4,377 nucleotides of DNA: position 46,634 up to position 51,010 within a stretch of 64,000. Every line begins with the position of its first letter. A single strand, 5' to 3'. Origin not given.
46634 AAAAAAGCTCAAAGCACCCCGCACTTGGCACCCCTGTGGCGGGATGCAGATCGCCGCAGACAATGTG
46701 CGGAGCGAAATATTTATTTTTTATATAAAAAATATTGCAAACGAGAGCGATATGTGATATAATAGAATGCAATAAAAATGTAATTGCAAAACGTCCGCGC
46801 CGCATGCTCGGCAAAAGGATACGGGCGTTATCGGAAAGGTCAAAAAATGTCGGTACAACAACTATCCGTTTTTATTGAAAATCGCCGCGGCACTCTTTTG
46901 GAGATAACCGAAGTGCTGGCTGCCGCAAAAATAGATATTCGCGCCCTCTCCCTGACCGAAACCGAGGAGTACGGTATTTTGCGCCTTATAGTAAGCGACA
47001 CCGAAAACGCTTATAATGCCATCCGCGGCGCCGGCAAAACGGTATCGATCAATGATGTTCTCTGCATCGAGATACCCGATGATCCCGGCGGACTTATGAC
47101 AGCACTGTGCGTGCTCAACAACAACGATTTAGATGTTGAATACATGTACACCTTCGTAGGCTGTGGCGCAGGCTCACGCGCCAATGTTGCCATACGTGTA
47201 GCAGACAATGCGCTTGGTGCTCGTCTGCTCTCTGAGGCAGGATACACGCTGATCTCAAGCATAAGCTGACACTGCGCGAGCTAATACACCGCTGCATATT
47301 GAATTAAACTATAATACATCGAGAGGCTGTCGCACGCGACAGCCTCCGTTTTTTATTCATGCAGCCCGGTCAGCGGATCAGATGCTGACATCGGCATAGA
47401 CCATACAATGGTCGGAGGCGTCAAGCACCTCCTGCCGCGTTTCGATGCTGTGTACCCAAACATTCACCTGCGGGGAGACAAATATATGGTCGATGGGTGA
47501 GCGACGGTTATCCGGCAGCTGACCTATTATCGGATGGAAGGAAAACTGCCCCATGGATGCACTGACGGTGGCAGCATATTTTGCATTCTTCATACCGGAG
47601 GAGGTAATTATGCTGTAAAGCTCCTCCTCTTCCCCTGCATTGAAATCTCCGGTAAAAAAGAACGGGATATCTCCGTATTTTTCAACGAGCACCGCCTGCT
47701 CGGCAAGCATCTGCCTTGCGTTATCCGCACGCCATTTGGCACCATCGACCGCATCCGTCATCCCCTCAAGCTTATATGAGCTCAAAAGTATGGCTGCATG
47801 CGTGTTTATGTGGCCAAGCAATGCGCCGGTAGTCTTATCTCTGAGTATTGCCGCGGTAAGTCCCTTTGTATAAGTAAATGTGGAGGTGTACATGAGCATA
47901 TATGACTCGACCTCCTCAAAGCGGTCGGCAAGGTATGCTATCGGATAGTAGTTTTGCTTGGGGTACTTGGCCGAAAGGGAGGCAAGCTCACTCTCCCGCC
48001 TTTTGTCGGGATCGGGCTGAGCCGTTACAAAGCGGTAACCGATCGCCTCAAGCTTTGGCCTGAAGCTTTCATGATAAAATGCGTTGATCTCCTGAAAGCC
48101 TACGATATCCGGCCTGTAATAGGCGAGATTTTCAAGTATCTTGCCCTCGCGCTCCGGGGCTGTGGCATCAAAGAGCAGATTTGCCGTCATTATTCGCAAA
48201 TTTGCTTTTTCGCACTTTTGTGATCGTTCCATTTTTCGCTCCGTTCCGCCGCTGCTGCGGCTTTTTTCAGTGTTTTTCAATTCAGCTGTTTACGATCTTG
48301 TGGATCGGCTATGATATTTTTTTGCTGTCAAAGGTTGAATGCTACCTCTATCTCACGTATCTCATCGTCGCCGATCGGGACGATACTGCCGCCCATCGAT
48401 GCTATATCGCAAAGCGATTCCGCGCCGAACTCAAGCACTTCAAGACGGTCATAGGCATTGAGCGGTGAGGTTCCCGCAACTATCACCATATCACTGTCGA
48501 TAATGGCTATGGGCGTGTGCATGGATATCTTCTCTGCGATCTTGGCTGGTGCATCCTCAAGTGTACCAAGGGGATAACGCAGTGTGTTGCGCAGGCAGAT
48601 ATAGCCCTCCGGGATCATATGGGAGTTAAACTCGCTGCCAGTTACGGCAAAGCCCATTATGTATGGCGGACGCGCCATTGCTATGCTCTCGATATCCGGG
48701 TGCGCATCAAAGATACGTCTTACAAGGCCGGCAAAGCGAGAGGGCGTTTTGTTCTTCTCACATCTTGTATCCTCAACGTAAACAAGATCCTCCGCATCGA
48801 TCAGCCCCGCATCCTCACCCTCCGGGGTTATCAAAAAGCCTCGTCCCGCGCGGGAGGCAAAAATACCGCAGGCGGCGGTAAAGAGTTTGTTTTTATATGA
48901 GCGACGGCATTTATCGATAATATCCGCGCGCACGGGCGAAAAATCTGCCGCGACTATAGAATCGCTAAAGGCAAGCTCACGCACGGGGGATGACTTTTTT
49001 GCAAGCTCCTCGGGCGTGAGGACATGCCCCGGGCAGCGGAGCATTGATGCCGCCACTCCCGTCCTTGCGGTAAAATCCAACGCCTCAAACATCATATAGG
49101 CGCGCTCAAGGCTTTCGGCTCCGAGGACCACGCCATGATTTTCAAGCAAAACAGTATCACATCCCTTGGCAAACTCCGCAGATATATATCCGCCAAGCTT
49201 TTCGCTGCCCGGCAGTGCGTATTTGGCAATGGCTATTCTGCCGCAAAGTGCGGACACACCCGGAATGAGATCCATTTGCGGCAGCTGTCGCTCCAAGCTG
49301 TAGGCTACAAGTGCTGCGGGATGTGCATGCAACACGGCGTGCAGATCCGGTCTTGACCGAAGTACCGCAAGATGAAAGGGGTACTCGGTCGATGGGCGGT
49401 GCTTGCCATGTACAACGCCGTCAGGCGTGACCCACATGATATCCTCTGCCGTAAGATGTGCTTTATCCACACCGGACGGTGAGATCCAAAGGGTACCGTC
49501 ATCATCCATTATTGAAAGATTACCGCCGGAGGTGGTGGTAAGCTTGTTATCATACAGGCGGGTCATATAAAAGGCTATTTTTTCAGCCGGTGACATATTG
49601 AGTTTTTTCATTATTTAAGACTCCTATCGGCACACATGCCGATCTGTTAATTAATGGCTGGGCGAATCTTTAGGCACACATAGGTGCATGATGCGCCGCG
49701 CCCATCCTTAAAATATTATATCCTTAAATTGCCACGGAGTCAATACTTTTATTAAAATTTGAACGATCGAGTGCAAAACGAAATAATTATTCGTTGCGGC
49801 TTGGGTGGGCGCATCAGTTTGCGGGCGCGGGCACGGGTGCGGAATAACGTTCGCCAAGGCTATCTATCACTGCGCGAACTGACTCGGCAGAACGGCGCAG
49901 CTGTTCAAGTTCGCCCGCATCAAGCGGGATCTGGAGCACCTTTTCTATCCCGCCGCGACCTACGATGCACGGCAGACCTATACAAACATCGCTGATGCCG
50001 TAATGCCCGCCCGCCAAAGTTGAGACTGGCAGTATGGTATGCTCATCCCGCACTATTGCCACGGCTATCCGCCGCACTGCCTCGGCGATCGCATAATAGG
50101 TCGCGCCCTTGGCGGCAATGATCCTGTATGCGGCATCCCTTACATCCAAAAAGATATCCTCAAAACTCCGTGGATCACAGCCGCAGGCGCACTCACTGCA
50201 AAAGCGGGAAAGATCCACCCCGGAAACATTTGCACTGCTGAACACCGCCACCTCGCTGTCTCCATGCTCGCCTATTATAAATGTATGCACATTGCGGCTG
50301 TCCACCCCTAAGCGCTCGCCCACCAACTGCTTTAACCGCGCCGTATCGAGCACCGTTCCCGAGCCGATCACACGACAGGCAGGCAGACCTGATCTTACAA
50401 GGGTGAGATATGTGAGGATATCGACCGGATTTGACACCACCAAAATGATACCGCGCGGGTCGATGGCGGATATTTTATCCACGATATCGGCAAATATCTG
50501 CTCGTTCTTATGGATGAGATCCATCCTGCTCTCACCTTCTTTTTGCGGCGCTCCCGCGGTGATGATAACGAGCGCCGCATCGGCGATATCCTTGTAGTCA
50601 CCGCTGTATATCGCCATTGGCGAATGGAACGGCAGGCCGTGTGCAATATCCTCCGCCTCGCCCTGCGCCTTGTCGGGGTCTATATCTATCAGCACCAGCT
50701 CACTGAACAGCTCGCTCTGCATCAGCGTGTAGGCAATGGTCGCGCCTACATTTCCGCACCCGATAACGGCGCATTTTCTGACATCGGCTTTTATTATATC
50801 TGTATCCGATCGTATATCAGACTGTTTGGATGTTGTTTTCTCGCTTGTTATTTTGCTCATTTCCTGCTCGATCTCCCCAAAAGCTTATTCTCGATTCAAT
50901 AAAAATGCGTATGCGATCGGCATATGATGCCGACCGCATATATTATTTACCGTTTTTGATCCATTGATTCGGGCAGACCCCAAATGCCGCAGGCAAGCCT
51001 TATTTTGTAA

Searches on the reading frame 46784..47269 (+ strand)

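Call 44: search_protein_families(library=pfam, proteins=[window:46784-47269:+], max_evalue=0.00001)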
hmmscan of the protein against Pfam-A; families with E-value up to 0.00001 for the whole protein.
window:46784-47269:+ (161 aa): 3 families
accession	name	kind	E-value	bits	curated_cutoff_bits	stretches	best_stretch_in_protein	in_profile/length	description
PF19571.5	ACT_8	-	6.8e-26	91.2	23.5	1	22-130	1-109/141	ACT domain pair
PF01842.31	ACT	-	7.8e-09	35.6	27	1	27-76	3-54/66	ACT domain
PF13291.12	ACT_4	-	1.5e-06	29.2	27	0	26-92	8-78/80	ACT domain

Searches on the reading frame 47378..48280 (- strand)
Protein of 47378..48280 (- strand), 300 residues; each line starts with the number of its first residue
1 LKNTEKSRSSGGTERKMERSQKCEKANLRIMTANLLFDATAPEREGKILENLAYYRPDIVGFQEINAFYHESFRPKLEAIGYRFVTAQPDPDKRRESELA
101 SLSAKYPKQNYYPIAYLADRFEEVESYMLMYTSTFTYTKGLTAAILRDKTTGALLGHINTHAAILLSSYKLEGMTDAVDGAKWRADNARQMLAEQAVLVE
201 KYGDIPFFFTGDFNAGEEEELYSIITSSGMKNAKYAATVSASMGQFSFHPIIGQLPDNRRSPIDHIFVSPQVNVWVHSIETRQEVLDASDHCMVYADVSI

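Call 44: search_protein_families(library=pfam, proteins=[window:47378-48280:-], max_evalue=0.00001)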
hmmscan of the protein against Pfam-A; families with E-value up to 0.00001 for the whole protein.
window:47378-48280:- (300 aa): 1 family
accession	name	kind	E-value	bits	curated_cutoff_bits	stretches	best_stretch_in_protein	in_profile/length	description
PF03372.29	Exo_endo_phos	-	2.9e-12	47.3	24.5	1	31-291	1-225/225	Endonuclease/Exonuclease/phosphatase family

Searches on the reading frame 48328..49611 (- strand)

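Call 44: search_protein_families(library=pfam, proteins=[window:48328-49611:-], max_evalue=0.00001)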
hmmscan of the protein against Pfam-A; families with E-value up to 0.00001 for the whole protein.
window:48328-49611:- (427 aa): 1 family
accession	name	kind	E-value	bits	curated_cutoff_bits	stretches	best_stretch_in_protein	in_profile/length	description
PF00596.27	Aldolase_II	-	1.9e-55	188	22.2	2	11-184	2-181/183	Class II Aldolase and Adducin N-terminal domain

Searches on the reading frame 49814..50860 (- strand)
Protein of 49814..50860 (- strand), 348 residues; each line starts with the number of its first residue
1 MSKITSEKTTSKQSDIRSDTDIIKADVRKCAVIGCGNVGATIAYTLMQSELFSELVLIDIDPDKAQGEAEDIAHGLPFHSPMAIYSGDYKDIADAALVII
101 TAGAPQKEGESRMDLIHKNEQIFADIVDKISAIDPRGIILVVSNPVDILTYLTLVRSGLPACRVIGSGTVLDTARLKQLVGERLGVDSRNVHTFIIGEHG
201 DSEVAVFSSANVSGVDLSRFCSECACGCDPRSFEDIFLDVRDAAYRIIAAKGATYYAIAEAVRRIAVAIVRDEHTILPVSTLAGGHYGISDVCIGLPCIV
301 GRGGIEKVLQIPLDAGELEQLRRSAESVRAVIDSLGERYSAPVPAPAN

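Call 44: search_protein_families(library=pfam, proteins=[window:49814-50860:-], max_evalue=0.00001)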
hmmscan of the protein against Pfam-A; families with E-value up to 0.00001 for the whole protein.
window:49814-50860:- (348 aa): 2 families
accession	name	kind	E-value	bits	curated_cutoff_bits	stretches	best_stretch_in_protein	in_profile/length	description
PF00056.29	Ldh_1_N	-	9.1e-41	139.6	27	1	29-166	2-141/141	lactate/malate dehydrogenase, NAD binding domain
PF02866.23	Ldh_1_C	-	1e-38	133.5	22.6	1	169-334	1-169/174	lactate/malate dehydrogenase, alpha/beta C-terminal domain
